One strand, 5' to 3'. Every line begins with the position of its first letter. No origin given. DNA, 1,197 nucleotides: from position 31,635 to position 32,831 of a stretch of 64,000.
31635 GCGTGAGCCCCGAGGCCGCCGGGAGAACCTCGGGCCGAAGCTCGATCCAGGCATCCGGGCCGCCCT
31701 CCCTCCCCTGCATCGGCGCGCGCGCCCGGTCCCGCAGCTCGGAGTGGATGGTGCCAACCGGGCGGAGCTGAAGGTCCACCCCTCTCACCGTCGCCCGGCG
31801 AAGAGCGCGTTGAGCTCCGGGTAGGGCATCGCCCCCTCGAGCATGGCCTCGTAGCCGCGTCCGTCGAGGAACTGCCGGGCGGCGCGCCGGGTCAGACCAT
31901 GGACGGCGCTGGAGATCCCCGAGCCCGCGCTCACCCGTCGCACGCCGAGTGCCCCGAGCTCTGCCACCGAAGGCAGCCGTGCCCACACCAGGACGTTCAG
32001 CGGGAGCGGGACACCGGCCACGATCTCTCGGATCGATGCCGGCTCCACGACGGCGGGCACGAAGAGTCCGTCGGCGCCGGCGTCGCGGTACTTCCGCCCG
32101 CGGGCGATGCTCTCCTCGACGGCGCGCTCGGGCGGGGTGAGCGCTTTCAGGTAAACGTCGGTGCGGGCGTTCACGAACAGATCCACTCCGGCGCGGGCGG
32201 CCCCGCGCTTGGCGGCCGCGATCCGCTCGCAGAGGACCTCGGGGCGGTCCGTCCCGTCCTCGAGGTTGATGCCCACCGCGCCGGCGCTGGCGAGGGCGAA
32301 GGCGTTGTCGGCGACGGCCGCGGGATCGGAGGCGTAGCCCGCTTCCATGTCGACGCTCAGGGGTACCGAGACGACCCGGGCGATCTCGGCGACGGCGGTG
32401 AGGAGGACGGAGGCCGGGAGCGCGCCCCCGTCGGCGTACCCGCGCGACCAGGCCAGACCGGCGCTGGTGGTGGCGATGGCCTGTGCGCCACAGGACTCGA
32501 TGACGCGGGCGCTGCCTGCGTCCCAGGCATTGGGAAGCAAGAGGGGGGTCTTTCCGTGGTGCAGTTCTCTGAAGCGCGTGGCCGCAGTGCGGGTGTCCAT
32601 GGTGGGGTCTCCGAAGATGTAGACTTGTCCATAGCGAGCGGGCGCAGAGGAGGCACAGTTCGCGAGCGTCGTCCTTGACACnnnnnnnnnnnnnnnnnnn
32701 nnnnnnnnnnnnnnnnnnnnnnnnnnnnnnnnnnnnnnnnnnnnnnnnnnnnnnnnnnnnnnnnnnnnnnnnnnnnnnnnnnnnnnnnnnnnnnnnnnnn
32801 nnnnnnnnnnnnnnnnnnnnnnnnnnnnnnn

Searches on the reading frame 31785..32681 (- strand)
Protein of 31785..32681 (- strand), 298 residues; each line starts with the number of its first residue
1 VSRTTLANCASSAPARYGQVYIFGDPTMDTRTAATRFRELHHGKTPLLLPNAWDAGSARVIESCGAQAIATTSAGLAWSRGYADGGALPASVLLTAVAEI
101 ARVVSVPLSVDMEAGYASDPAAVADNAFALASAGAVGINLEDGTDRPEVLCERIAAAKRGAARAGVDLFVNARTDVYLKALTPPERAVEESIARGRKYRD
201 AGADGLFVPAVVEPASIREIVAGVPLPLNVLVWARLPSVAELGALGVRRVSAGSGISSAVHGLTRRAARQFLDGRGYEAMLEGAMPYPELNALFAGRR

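Call 6: search_protein_families(library=pfam, proteins=[window:31785-32681:-], max_evalue=0.1)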
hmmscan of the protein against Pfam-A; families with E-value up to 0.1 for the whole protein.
window:31785-32681:- (298 aa): 2 families
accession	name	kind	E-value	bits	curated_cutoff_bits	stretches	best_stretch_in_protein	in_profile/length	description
PF13714.12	PEP_mutase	-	5e-76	255.9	31.5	1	37-271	1-239/240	Phosphoenolpyruvate phosphomutase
PF02548.21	Pantoate_transf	-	0.052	13.4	28.7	1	34-146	4-119/259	Ketopantoate hydroxymethyltransferase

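Call 26: find_encoding_contigs(protein=window:31785-32600:-, flank=8000, max_places=10)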
Protein window:31785-32600:- (271 aa): no gene with exactly this product is on record in the collection.

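Call 39: find_homologous_proteins(query=window:31785-32600:-, max_evalue=1e-60)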
Query window:31785-32600:- (271 aa): 3586 proteins with E <= 1e-60 among 8000 candidates; the best 120 are listed.
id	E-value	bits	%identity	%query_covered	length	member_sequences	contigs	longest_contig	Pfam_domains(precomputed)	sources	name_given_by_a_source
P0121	8.3e-167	572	100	100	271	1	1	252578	PF13714.13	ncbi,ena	-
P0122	3.4e-149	514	90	100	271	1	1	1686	PF13714.13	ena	-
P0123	6.3e-149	513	89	100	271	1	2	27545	PF13714.13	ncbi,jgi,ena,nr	ncbi:MAG TPA: isocitrate lyase/phosphoenolpyruvate mutase family protein [Myxococcaceae bacterium]|n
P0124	5.3e-148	510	89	100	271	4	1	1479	PF13714.13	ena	-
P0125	1.0e-147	509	89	100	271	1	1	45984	PF13714.13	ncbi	-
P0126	1.8e-147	508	87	100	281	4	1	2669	PF13714.13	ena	-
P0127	2.3e-147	508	86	100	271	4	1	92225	PF13714.13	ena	-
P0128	1.8e-146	505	87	100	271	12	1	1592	PF13714.13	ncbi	ncbi:MAG: isocitrate lyase/PEP mutase family protein [Myxococcaceae bacterium]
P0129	2.4e-144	498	87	100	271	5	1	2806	PF13714.13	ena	-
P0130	2.7e-142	491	84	100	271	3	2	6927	PF13714.13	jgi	jgi:2-methylisocitrate lyase-like PEP mutase family enzyme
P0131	1.8e-141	489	85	99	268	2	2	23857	PF13714.13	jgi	-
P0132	6.1e-141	487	84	100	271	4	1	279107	PF13714.13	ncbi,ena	-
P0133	8.4e-141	486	87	95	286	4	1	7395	PF13714.13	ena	-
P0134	2.1e-135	469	84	99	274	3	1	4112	PF13714.13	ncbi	-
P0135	8.2e-135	467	83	100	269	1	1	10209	PF13714.13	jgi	jgi:2-methylisocitrate lyase-like PEP mutase family enzyme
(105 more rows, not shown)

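Call 40: find_encoding_contigs(protein=P0121, flank=10000, max_places=3)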
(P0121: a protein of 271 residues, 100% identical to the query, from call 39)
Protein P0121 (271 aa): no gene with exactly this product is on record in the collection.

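Call 41: find_encoding_contigs(protein=P0125, flank=10000, max_places=3)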
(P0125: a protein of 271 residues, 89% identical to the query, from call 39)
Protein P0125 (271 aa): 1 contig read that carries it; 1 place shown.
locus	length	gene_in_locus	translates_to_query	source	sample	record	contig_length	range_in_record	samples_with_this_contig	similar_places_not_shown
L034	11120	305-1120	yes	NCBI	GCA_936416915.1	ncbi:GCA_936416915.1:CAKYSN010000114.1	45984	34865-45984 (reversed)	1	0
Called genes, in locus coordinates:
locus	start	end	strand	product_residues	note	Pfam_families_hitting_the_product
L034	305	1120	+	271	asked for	PF13714:PEP_mutase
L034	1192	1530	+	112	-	PF01980:TrmO_N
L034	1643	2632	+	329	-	PF01208:URO-D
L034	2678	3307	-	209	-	PF00440:TetR_N, PF13305:TetR_C_33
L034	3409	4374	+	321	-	PF01370:Epimerase, PF05368:NmrA (weak), PF13460:NAD_binding_10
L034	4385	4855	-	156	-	PF13474:SnoaL_3, PF14534:DUF4440, PF12680:SnoaL_2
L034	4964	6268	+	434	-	PF00108:Thiolase_N, PF02803:Thiolase_C, PF22691:Thiolase_C_1 (faint)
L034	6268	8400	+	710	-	PF00378:ECH_1, PF16113:ECH_2, PF02737:3HCDH_N, PF00725:3HCDH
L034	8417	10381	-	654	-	PF13520:AA_permease_2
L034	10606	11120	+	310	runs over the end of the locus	PF00990:GGDEF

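Call 42: find_encoding_contigs(protein=P0127, flank=10000, max_places=3)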
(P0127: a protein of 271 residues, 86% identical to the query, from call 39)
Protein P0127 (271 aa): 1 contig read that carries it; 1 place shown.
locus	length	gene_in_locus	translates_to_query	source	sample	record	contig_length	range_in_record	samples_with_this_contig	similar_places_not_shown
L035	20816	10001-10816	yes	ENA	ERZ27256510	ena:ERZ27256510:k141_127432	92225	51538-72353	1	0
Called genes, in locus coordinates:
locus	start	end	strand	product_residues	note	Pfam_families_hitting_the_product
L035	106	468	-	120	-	PF00903:Glyoxalase, PF18029:Glyoxalase_6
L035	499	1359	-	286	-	PF02311:AraC_binding (faint), PF00165:HTH_AraC (weak), PF12833:HTH_18, PF00165:HTH_AraC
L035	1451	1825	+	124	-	PF00072:Response_reg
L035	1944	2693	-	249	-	-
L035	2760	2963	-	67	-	PF11127:YgaP-like_TM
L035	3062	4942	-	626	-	-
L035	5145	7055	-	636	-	PF00282:Pyridoxal_deC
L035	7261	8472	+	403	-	-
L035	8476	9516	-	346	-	PF24249:DUF7452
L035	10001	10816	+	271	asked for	PF13714:PEP_mutase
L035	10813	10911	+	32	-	-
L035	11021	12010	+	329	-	PF01208:URO-D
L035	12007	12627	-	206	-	PF13977:TetR_C_6 (faint), PF00440:TetR_N, PF13305:TetR_C_33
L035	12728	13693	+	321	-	PF01370:Epimerase, PF13460:NAD_binding_10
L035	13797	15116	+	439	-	PF00108:Thiolase_N, PF02803:Thiolase_C, PF22691:Thiolase_C_1 (faint)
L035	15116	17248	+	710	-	PF00378:ECH_1, PF16113:ECH_2, PF02737:3HCDH_N, PF00725:3HCDH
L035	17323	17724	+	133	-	-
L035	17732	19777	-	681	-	PF13520:AA_permease_2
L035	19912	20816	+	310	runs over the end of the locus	PF00990:GGDEF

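Call 55: list_cluster_members(proteins=[P0121, P0005, P0003])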
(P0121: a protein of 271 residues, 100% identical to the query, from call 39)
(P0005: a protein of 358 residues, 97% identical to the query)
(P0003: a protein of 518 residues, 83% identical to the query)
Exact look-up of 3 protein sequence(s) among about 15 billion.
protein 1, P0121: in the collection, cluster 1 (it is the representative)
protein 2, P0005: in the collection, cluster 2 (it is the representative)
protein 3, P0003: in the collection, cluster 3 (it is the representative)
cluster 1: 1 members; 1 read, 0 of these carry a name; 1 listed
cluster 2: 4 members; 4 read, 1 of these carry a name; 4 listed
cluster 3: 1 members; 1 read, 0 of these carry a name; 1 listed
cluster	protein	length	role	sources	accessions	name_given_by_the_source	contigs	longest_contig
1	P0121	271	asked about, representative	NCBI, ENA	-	-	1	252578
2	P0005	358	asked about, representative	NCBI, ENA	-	-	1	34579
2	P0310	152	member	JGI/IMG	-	hypothetical protein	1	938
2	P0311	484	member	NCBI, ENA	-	-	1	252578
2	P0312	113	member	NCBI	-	-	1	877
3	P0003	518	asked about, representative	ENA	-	-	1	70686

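Call 89: find_encoding_contigs(protein=P0132, flank=10000, max_places=4)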
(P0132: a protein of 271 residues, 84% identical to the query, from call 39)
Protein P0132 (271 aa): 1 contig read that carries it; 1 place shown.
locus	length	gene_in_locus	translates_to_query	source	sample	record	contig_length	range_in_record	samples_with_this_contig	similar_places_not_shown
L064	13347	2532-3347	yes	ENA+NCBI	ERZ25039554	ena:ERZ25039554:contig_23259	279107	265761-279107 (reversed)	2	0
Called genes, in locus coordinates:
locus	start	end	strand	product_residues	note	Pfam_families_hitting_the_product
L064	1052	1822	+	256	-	PF08874:DUF1835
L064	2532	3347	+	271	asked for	PF13714:PEP_mutase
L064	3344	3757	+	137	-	PF01980:TrmO_N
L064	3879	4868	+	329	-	PF01208:URO-D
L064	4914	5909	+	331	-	PF05368:NmrA (weak), PF01370:Epimerase, PF13460:NAD_binding_10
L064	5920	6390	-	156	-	PF13474:SnoaL_3, PF14534:DUF4440, PF12680:SnoaL_2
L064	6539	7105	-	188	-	-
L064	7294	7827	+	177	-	PF00108:Thiolase_N, PF02803:Thiolase_C, PF22691:Thiolase_C_1 (weak)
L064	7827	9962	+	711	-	PF00378:ECH_1, PF16113:ECH_2, PF02737:3HCDH_N, PF00725:3HCDH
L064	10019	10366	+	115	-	PF17319:DUF5362 (weak)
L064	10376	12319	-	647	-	PF13520:AA_permease_2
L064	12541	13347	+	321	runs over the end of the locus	PF00990:GGDEF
